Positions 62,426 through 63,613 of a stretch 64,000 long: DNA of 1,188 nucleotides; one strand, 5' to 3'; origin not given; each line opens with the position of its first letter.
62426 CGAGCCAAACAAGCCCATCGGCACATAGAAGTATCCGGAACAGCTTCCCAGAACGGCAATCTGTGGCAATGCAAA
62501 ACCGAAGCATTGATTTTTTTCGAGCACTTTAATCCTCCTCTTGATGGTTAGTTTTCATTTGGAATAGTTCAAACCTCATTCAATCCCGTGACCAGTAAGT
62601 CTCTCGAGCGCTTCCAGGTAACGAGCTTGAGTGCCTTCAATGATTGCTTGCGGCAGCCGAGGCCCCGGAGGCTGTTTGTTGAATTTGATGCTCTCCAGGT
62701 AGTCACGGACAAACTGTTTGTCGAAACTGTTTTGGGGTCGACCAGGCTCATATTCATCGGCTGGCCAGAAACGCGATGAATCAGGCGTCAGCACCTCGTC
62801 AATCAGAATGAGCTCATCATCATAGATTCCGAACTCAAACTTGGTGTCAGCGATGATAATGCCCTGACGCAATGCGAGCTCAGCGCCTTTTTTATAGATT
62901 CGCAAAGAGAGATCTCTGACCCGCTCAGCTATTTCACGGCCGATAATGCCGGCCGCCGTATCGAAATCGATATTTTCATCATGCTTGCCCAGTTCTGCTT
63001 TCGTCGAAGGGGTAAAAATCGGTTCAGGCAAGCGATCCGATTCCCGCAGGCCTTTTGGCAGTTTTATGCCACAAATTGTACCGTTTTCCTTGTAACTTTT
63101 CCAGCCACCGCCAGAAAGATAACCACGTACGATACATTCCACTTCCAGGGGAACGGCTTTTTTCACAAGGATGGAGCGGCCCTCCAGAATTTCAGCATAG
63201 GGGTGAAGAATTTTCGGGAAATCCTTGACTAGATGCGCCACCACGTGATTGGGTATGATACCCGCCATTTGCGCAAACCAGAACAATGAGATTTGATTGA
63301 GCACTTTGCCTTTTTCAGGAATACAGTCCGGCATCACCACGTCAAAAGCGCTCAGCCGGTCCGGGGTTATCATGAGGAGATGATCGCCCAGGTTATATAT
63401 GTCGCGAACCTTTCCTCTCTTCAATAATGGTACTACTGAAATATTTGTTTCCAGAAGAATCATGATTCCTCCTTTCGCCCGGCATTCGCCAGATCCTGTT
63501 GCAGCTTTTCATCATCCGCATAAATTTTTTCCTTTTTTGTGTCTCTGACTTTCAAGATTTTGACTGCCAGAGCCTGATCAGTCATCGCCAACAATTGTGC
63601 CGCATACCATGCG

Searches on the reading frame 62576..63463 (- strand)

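Call 9: search_protein_families(library=pfam, proteins=[window:62576-63463:-], max_evalue=0.001)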
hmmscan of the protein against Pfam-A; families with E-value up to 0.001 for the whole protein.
window:62576-63463:- (295 aa): 1 family
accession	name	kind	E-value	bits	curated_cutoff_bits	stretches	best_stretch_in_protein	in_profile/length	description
PF01259.24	SAICAR_synt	-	1.9e-74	250.8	20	1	14-260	2-223/233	SAICAR synthetase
